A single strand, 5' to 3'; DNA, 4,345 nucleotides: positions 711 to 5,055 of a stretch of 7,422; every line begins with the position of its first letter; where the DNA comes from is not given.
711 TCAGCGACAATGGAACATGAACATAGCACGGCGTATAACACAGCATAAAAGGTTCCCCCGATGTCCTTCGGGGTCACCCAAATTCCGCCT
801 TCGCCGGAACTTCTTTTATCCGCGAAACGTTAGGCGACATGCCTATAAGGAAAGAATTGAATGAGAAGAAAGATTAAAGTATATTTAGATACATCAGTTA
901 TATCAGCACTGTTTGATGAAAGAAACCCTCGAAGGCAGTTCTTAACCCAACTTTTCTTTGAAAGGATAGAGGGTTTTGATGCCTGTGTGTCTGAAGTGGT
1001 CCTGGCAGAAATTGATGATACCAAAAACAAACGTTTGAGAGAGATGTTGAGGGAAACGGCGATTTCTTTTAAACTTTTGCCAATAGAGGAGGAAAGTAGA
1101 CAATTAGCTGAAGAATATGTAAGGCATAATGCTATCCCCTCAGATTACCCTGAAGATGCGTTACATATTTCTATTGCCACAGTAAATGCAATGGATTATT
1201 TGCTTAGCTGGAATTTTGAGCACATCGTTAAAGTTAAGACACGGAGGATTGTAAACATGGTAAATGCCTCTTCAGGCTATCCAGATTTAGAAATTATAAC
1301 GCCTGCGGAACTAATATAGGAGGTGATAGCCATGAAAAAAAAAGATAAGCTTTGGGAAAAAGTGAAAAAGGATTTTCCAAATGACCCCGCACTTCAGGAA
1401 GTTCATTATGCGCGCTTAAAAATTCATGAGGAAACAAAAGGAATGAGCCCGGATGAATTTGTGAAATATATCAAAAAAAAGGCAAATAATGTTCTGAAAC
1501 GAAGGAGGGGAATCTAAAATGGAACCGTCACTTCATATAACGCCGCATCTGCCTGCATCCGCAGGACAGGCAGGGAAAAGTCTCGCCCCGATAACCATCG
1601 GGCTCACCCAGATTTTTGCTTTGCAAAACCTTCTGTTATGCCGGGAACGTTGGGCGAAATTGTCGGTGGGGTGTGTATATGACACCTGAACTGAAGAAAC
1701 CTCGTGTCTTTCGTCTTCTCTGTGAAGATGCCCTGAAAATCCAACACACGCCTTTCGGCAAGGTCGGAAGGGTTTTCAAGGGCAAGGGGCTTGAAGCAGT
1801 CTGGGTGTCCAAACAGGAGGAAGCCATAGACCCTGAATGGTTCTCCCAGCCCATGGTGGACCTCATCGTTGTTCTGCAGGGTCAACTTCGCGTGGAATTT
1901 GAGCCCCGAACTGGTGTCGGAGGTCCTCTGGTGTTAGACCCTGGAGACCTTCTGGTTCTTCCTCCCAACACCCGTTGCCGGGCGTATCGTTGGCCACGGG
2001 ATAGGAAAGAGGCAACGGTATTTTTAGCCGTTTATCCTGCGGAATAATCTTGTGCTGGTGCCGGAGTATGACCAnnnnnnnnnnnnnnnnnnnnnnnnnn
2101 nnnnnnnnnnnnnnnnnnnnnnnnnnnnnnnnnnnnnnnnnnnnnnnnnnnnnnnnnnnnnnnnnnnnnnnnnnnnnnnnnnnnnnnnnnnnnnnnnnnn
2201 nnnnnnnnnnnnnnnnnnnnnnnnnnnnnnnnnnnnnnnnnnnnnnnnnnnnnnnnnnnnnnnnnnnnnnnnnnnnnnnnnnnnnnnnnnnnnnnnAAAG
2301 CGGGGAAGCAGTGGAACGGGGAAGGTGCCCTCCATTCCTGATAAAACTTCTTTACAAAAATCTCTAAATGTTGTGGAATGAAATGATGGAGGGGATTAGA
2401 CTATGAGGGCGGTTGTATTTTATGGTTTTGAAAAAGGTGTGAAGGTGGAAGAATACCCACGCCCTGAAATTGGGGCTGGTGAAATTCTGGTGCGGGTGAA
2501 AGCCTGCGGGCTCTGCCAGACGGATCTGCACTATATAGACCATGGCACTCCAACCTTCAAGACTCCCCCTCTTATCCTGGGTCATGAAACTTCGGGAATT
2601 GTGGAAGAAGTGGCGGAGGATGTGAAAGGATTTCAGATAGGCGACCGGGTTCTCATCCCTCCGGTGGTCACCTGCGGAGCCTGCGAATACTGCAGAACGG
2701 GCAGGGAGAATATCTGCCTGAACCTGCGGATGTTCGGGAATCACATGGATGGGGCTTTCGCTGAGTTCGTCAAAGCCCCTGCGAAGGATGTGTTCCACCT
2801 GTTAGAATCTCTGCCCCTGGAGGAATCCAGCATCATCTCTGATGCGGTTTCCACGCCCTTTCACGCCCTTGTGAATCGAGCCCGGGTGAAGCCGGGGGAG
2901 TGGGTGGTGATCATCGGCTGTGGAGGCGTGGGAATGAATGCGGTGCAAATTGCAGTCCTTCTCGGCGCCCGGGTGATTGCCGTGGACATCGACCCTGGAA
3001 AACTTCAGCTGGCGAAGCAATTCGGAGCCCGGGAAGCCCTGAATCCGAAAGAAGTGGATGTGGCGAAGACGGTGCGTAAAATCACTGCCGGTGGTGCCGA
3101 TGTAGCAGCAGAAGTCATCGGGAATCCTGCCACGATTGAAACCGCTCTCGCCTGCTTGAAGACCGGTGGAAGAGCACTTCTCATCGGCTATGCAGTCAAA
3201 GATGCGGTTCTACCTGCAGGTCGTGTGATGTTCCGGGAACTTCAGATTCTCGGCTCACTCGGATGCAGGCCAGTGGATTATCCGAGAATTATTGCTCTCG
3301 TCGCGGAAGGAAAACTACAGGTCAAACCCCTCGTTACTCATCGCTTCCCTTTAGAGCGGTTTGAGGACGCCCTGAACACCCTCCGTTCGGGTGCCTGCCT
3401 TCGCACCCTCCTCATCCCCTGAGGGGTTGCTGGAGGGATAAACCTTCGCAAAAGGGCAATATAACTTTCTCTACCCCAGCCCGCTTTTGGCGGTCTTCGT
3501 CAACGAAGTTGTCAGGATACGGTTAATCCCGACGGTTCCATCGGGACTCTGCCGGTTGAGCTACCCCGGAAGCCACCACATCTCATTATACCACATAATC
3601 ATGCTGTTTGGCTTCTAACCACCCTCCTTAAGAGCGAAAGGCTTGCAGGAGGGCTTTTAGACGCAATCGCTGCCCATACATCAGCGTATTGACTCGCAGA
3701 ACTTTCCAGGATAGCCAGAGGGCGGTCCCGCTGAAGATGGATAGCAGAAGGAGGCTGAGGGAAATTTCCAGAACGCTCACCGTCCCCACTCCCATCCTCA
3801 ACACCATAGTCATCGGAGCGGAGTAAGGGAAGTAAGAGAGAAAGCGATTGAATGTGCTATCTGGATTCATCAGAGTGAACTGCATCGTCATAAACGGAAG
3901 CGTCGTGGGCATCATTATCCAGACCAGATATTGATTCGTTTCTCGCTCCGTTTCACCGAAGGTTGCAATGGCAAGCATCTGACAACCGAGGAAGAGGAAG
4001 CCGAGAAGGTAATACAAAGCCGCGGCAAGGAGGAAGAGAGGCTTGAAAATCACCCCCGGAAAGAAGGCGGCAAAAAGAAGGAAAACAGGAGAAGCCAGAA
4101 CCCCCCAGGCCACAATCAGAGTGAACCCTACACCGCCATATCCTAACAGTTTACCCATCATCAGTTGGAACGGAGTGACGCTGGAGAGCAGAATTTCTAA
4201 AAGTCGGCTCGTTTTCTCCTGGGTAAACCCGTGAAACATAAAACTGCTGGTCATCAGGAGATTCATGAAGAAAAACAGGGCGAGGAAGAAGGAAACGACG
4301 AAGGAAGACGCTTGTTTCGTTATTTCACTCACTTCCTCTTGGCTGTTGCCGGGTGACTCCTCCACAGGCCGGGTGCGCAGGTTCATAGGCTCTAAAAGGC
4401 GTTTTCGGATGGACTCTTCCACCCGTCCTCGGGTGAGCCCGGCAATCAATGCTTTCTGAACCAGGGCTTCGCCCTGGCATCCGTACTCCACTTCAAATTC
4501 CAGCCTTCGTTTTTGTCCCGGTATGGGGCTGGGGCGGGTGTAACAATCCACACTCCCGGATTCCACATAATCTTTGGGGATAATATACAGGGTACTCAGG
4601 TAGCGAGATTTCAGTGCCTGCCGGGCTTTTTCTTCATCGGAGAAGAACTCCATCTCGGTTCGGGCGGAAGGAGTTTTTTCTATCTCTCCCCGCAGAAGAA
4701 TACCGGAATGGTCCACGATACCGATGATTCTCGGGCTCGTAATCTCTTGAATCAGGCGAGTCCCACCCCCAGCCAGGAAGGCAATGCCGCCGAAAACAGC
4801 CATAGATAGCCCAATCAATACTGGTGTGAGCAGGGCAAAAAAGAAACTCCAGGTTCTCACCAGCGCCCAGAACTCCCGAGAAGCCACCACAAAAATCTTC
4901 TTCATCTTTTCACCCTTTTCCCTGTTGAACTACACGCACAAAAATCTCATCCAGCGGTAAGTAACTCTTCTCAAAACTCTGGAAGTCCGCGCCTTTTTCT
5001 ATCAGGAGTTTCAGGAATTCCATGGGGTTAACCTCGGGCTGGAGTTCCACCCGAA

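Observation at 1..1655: Tandem gene-plus-structured-element units look like integron cassettes with attC sites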

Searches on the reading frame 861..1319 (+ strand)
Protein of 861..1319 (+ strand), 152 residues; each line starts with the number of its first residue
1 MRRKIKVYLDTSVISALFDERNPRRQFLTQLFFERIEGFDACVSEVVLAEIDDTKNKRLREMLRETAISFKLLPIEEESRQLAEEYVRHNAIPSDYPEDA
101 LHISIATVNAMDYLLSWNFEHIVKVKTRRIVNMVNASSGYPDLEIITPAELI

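Call 4: search_protein_families(library=pfam, proteins=[window:861-1319:+], max_evalue=0.1)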
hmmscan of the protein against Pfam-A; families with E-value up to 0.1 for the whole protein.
window:861-1319:+ (152 aa): 5 families
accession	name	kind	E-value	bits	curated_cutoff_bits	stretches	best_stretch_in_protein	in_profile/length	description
PF01850.27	PIN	-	7.4e-07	30.2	23.6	1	7-109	1-103/120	PIN domain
PF13470.12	PIN_3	-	0.0025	19.1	27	1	6-119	1-114/115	PIN domain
PF16289.11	PIN_12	-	0.035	14.9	32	1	7-98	1-95/172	PIN domain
PF23420.1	DUF7108_C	-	0.04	14.5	27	0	76-110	49-83/90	DUF7108, C-terminal domain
PF11838.14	ERAP1_C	-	0.068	13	38.2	1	17-110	89-182/318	ERAP1-like C-terminal domain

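Call 21: find_encoding_contigs(protein=window:861-1319:+, flank=10000, max_places=3)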
Protein window:861-1319:+ (152 aa): no gene with exactly this product is on record in the collection.

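Call 84: search_protein_families(library=ncbifam, proteins=[window:861-1319:+], max_evalue=0.1)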
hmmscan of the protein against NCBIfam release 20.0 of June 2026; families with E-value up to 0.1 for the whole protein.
window:861-1319:+ (152 aa): 2 families
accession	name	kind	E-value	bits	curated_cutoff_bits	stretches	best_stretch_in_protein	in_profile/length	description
TIGR00305.1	TIGR00305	equivalog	0.0088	16.3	29.15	1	6-116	1-107/115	putative toxin-antitoxin system toxin component, PIN family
NF033193.2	lipo_NDxxF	hypoth_equivalog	0.08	12.6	60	0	76-134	107-166/199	NDxxF motif lipoprotein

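Call 91: find_homologous_proteins(query=window:861-1319:+, max_evalue=1e-30)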
Query window:861-1319:+ (152 aa): 425 proteins with E <= 1e-30 among 543 candidates; the best 120 are listed.
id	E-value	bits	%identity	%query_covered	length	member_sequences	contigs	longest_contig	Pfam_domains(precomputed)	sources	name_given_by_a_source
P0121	1.9e-92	325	100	100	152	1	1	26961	PF01850.28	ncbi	-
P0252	5.9e-76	271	84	100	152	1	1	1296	PF01850.28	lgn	-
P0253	6.0e-75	268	81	100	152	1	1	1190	PF01850.28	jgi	jgi:predicted nucleic acid-binding protein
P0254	2.3e-74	266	82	100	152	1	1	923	PF01850.28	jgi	jgi:predicted nucleic acid-binding protein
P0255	5.7e-74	265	81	100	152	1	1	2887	PF01850.28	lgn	-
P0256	1.0e-73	264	81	100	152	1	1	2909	-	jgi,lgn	-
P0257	2.3e-73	263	82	100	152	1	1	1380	PF01850.28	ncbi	-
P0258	2.5e-72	259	79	100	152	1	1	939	PF01850.28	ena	-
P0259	5.5e-72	258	81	100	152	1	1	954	PF01850.28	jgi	-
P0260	1.2e-71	257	77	100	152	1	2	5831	PF01850.28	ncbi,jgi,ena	-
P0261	1.3e-71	257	79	100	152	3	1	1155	-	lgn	-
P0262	1.4e-71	257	78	100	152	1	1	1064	PF01850.28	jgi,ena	-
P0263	1.8e-71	257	80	100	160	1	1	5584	PF01850.28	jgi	-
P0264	1.8e-71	257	79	100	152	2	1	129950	PF01850.28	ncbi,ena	-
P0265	3.4e-71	256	78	100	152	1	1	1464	-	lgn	-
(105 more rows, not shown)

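Call 97: find_related_loci(query=window:861-1319:+, collection=viral_contigs, flank=3000)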
Query window:861-1319:+ (152 aa) in viral_contigs; peptide patterns used: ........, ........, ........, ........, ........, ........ (x = any residue, [..] = any of these).
8 stretches matched a pattern, but none encodes a relative of the query by tblastn (E <= 1e-3).

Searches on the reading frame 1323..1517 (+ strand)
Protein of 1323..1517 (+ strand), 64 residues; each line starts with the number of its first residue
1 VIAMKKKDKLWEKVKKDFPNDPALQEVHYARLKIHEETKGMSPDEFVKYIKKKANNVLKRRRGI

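Call 4: search_protein_families(library=pfam, proteins=[window:1323-1517:+], max_evalue=0.1)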
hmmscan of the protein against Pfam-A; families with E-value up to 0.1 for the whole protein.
window:1323-1517:+ (64 aa): 0 families

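Call 84: search_protein_families(library=ncbifam, proteins=[window:1323-1517:+], max_evalue=0.1)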
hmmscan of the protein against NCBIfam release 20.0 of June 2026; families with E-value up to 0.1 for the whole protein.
window:1323-1517:+ (64 aa): 4 families
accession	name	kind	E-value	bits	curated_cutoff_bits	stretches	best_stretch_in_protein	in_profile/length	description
TIGR03801.1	asp_4_decarbox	equivalog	0.037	12.4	435.1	1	2-56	410-463/521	aspartate 4-decarboxylase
NF006755.0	PRK09275.1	equivalog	0.038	12.3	321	1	3-56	414-466/530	bifunctional aspartate transaminase/aspartate 4-decarboxylase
NF041621.1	MXAN_5187_C_dom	domain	0.05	14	30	1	26-61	12-47/70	MXAN_5187 C-terminal domain-containing protein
NF033112.0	APH_3p_A16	exception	0.079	12.4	580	1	27-61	10-44/262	aminoglycoside 3'-O-phosphotransferase AphA16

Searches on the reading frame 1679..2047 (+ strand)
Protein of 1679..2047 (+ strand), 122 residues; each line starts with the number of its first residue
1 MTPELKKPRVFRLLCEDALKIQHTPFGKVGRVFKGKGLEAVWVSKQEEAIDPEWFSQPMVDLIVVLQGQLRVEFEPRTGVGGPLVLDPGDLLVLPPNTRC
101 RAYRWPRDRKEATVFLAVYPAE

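Call 4: search_protein_families(library=pfam, proteins=[window:1679-2047:+], max_evalue=0.1)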
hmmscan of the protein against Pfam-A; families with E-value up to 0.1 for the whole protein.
window:1679-2047:+ (122 aa): 5 families
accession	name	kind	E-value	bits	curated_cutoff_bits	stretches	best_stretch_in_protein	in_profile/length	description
PF05899.18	Cupin_3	-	0.00046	20.3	23.5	1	62-101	28-63/74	EutQ-like cupin domain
PF12852.13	Cupin_6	-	0.00063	20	26.7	1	34-101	18-73/183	Cupin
PF07883.17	Cupin_2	-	0.0024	18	27.2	1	53-109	12-62/70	Cupin domain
PF02311.25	AraC_binding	-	0.03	14.5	21.1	1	62-102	26-61/135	AraC-like ligand binding domain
PF14525.12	AraC_binding_2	-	0.04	14.1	27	1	57-108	53-98/173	AraC-binding-like domain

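Call 23: find_encoding_contigs(protein=window:1679-2047:+, flank=10000, max_places=3)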
Protein window:1679-2047:+ (122 aa): no gene with exactly this product is on record in the collection.

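Call 84: search_protein_families(library=ncbifam, proteins=[window:1679-2047:+], max_evalue=0.1)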
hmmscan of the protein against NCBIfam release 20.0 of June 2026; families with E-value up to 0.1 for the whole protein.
window:1679-2047:+ (122 aa): 1 family
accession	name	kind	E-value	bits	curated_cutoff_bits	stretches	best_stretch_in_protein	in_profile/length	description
TIGR03890.1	nif11_cupin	hypoth_equivalog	0.00025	20.7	159.45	1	45-119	101-170/171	Nif11 domain/cupin domain-containing protein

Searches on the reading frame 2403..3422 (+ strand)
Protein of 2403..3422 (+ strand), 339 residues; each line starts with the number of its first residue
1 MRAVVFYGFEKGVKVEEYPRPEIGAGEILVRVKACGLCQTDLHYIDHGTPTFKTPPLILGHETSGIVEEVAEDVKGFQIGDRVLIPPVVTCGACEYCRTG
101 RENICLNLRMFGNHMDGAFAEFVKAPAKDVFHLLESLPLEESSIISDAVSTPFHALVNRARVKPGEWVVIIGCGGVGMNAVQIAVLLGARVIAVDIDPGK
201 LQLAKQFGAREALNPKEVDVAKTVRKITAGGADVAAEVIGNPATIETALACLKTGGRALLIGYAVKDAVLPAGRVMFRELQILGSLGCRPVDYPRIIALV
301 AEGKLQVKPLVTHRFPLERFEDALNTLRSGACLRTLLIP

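Call 4: search_protein_families(library=pfam, proteins=[window:2403-3422:+], max_evalue=0.1)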
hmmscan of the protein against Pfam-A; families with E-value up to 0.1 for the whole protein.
window:2403-3422:+ (339 aa): 16 families
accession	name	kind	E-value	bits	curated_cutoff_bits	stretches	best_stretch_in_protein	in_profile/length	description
PF00107.32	ADH_zinc_N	-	1.1e-33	116.3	31.8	1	175-301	1-128/129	Zinc-binding dehydrogenase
PF08240.17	ADH_N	-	2.7e-32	111.5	23.5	1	24-133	1-102/104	Alcohol dehydrogenase GroES-like domain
PF13602.12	ADH_zinc_N_2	-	9.9e-10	39.9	27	1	208-330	2-126/134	Zinc-binding dehydrogenase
PF01262.27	AlaDh_PNT_C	-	5.6e-08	32.9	23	1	162-226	26-92/214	Alanine dehydrogenase/PNT, C-terminal domain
PF16912.11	Glu_dehyd_C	-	4e-05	23.6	34.9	1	142-326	10-200/211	Glucose dehydrogenase C-terminus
PF02254.24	TrkA_N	-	0.0033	18.1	23.8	1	168-246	1-78/116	TrkA-N domain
PF02475.24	TRM5-TYW2_MTfase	-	0.0065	16.9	28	1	161-208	33-80/164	TRM5/TYW2 methyltransferase domain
PF08241.18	Methyltransf_11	-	0.0088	17.1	21.2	1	171-213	3-43/95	Methyltransferase domain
PF13649.12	Methyltransf_25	-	0.0098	17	27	1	170-213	3-46/97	Methyltransferase domain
PF06325.19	PrmA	-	0.03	14.3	22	1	161-258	158-256/296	Ribosomal protein L11 methyltransferase (PrmA)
PF02826.25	2-Hacid_dh_C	-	0.031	14.1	25.1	1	165-209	36-80/178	D-isomer specific 2-hydroxyacid dehydrogenase, NAD binding domain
PF03721.20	UDPG_MGDP_dh_N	-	0.037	14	27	1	168-206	3-41/187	UDP-glucose/GDP-mannose dehydrogenase family, NAD binding domain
PF00106.31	adh_short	-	0.078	12.9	26.6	0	167-223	2-61/195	short chain dehydrogenase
PF00899.27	ThiF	-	0.078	12.6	28.1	0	168-195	23-51/238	ThiF family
PF00670.27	AdoHcyase_NAD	-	0.08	13.5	27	0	165-199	23-57/162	S-adenosyl-L-homocysteine hydrolase, NAD binding domain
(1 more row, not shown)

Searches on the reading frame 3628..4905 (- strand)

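Call 4: search_protein_families(library=pfam, proteins=[window:3628-4905:-], max_evalue=0.1)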
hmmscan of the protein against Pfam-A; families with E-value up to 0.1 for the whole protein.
window:3628-4905:- (425 aa): 1 family
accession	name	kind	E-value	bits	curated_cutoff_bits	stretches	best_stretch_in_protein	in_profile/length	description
PF12698.13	ABC2_membrane_3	-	5.1e-41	141.4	31.6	1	19-401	1-347/347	ABC-2 family transporter protein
